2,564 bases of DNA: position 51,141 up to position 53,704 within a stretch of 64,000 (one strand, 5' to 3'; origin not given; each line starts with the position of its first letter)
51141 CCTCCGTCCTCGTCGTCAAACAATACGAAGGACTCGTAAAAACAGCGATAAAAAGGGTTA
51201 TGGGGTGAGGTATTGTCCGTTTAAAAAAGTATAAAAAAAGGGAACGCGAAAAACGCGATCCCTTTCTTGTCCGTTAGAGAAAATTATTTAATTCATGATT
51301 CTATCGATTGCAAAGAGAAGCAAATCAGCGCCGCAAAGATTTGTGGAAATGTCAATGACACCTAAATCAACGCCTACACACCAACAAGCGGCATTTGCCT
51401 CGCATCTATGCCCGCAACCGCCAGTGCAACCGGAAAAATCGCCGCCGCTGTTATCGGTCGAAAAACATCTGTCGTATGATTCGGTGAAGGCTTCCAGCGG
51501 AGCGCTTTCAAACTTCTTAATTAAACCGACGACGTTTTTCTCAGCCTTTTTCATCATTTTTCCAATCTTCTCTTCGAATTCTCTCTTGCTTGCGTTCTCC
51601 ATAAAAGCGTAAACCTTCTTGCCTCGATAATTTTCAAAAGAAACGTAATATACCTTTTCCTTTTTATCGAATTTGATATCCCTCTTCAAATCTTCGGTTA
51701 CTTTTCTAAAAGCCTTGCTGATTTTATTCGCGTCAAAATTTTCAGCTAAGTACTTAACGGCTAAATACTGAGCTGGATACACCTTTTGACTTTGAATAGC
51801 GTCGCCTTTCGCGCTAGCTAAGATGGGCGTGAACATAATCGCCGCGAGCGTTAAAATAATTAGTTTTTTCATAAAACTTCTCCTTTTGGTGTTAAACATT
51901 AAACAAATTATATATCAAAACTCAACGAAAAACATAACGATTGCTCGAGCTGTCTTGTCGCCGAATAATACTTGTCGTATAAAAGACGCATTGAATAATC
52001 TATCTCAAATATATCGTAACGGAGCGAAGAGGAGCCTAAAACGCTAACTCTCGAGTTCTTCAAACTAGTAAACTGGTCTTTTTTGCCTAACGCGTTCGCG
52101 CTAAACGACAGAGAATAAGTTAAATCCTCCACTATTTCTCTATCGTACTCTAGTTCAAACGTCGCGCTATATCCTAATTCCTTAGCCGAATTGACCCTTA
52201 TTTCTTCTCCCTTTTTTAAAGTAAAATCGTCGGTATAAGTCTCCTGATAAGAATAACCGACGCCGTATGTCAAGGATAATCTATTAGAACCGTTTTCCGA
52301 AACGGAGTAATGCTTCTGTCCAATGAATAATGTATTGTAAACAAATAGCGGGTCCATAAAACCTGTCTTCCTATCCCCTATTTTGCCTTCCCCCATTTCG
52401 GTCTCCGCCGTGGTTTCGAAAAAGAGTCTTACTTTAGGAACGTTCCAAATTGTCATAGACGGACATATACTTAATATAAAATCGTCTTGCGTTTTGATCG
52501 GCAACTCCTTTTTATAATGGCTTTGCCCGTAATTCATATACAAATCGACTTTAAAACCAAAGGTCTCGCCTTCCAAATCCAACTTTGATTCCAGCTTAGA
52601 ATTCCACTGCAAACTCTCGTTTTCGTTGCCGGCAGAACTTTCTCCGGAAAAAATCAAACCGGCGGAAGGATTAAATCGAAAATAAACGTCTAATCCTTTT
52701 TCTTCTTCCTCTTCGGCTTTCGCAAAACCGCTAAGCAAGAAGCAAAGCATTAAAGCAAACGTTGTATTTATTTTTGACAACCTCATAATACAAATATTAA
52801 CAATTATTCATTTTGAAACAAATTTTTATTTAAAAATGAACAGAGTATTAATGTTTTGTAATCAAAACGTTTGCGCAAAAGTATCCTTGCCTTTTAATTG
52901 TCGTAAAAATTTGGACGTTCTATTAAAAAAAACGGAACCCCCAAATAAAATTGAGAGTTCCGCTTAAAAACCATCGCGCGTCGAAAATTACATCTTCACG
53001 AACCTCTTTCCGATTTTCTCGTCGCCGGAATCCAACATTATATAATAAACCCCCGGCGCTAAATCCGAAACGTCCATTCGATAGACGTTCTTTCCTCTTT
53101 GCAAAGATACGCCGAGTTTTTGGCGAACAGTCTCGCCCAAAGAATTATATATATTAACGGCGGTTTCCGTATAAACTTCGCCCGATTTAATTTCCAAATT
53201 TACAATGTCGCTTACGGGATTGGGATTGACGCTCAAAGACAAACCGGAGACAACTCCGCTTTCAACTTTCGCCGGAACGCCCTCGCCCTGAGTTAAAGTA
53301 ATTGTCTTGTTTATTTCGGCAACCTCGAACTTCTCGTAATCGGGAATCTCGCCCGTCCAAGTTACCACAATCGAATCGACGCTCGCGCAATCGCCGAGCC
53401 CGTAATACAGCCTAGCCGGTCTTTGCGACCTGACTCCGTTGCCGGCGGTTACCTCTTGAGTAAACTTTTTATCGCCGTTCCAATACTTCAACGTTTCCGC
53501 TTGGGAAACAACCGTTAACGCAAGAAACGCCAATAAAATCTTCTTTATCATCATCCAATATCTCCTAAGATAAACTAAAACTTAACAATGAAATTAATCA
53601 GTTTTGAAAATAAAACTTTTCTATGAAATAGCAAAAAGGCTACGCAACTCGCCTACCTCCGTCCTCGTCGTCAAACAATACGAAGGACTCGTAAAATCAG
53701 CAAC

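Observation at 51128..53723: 81-bp imperfect direct repeat duplicating the in-frame 3-prime end of the permease-Usp gene brackets a 2.4-kb cargo of secreted, outer-membrane and T9SS-sorted proteins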

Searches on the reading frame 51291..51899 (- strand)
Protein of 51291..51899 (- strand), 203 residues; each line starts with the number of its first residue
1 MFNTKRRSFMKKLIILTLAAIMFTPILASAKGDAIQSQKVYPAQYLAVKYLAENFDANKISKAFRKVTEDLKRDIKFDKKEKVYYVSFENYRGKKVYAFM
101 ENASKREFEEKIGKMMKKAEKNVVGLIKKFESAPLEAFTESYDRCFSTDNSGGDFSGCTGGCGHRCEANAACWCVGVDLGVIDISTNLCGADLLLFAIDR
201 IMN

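Call 4: search_protein_families(library=pfam, proteins=[window:51291-51899:-], max_evalue=0.01)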
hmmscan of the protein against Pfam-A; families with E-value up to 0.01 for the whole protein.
window:51291-51899:- (203 aa): 1 family
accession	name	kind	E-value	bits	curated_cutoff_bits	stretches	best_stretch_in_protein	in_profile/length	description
PF20098.4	DUF6488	-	0.00091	19.6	27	1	10-102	1-98/110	Family of unknown function (DUF6488)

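Call 28: search_protein_families(library=padloc, proteins=[window:51291-51899:-], max_evalue=0.01)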
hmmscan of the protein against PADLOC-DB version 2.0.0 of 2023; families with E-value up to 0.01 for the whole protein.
window:51291-51899:- (203 aa): 0 families

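Call 29: search_protein_families(library=ncbifam, proteins=[window:51291-51899:-], max_evalue=0.01)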
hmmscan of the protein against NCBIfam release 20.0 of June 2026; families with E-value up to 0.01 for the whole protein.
window:51291-51899:- (203 aa): 2 families
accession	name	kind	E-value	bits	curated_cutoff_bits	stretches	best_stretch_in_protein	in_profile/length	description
TIGR04117.1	Syntroph_Cxxx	paralog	0.0027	17.8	50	1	92-173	11-92/98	Cys-Xaa-Xaa-Xaa repeat radical SAM target protein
NF033408.5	polymyxin_MCR3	exception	0.0074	14.9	1225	1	9-113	157-262/540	MCR-3 family phosphoethanolamine--lipid A transferase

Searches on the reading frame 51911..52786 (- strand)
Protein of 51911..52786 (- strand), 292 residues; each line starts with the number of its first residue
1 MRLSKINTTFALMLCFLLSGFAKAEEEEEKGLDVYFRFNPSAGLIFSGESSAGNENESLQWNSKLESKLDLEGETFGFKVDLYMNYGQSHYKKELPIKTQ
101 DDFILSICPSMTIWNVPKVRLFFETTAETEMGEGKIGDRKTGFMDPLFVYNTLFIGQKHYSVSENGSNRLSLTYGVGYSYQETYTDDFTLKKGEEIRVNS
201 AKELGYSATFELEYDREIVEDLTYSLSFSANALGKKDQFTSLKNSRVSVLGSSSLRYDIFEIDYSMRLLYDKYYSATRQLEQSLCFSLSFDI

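Call 4: search_protein_families(library=pfam, proteins=[window:51911-52786:-], max_evalue=0.01)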
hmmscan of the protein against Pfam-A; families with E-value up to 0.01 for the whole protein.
window:51911-52786:- (292 aa): 1 family
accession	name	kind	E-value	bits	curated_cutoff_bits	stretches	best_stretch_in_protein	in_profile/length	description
PF11276.14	DUF3078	-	0.00081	20.2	25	0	53-131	12-88/92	Protein of unknown function (DUF3078)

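Call 28: search_protein_families(library=padloc, proteins=[window:51911-52786:-], max_evalue=0.01)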
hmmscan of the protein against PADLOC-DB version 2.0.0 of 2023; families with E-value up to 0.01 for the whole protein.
window:51911-52786:- (292 aa): 0 families

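Call 29: search_protein_families(library=ncbifam, proteins=[window:51911-52786:-], max_evalue=0.01)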
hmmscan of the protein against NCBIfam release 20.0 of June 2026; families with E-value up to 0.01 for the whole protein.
window:51911-52786:- (292 aa): 0 families

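Call 30: find_homologous_proteins(query=window:51911-52786:-, max_evalue=0.00001)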
Query window:51911-52786:- (292 aa): 3 proteins with E <= 0.00001 among 1271 candidates.
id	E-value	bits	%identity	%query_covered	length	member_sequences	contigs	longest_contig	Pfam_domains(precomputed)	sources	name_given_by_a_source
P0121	1.1e-188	644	100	100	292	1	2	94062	-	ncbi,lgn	-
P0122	2.2e-52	197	41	86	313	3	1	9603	-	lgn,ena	-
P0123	1.1e-51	194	39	88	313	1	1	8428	-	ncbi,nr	ncbi:MAG: hypothetical protein HYZ54_14650 [Ignavibacteriae bacterium]|nr:hypothetical protein [Igna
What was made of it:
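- On Site-specific integrative element (genomic island / integrative mobilisable element) at a gene 3' end: The 292-aa cargo protein has only 2 distant homologues (call 30).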

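Call 31: find_encoding_contigs(protein=P0121, flank=10000, max_places=10)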
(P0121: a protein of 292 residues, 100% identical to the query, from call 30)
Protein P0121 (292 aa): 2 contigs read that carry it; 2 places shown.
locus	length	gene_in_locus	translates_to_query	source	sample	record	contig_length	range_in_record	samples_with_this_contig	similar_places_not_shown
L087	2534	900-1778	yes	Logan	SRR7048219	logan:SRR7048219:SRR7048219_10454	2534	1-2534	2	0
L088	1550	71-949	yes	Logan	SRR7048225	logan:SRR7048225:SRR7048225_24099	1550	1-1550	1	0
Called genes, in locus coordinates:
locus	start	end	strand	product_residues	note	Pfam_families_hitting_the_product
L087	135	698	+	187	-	PF07593:UnbV_ASPIC, PF18962:Por_Secre_tail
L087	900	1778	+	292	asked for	-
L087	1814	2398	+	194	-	-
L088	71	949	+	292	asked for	-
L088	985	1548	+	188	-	?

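Call 32: find_encoding_contigs(protein=P0122, flank=10000, max_places=5)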
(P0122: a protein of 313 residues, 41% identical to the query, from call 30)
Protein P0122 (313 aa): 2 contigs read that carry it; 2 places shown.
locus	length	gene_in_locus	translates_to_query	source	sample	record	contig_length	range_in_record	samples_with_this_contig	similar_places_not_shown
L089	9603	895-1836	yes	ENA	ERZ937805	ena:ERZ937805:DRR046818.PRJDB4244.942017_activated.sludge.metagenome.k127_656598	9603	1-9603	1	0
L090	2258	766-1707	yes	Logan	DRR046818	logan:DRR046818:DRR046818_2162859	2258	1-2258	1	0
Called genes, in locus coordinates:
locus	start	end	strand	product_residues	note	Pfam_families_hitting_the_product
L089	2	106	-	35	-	?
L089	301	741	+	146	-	-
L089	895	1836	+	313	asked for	-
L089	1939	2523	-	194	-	-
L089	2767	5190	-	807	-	PF13620:CarboxypepD_reg, PF13715:CarbopepD_reg_2, PF07715:Plug (weak), PF00593:TonB_dep_Rec_b-barrel, PF14905:OMP_b-brl_3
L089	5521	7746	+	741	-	PF07715:Plug, PF00593:TonB_dep_Rec_b-barrel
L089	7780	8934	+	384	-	PF01053:Cys_Met_Meta_PP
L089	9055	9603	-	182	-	?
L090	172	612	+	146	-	-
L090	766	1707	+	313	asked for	-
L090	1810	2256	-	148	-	?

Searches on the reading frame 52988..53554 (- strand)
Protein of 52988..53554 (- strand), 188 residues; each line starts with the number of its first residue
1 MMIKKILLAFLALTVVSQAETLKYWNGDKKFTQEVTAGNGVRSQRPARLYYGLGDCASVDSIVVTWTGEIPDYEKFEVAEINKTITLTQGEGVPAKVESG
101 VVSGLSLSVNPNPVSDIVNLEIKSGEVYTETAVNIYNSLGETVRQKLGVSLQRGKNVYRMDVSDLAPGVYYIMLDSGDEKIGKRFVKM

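Call 4: search_protein_families(library=pfam, proteins=[window:52991-53554:-], max_evalue=0.01)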
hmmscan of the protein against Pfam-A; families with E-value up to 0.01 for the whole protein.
window:52991-53554:- (188 aa): 3 families
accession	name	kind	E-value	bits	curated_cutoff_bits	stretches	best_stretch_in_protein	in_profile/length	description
PF18962.6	Por_Secre_tail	-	1.9e-12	47.8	27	1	110-185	2-73/75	Secretion system C-terminal sorting domain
PF07593.17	UnbV_ASPIC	-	6.2e-10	39.3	23.4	1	25-85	11-67/68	ASPIC and UnbV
PF13585.12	CHU_C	-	0.00039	20.9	27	1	108-178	8-75/86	CHU_C Type IX secretion signal domain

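Call 11: find_encoding_contigs(protein=window:52988-53554:-, flank=10000, max_places=10)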
Protein window:52988-53554:- (188 aa): no gene with exactly this product is on record in the collection.

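Call 28: search_protein_families(library=padloc, proteins=[window:52991-53554:-], max_evalue=0.01)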
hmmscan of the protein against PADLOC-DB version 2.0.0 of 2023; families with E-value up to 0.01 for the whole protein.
window:52991-53554:- (188 aa): 0 families

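Call 29: search_protein_families(library=ncbifam, proteins=[window:52991-53554:-], max_evalue=0.01)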
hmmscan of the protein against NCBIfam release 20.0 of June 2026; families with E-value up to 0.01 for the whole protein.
window:52991-53554:- (188 aa): 1 family
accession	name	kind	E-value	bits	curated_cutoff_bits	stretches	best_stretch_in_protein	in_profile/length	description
TIGR04183.1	Por_Secre_tail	domain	6.6e-09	35.6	23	1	110-187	2-71/72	T9SS type A sorting domain-containing protein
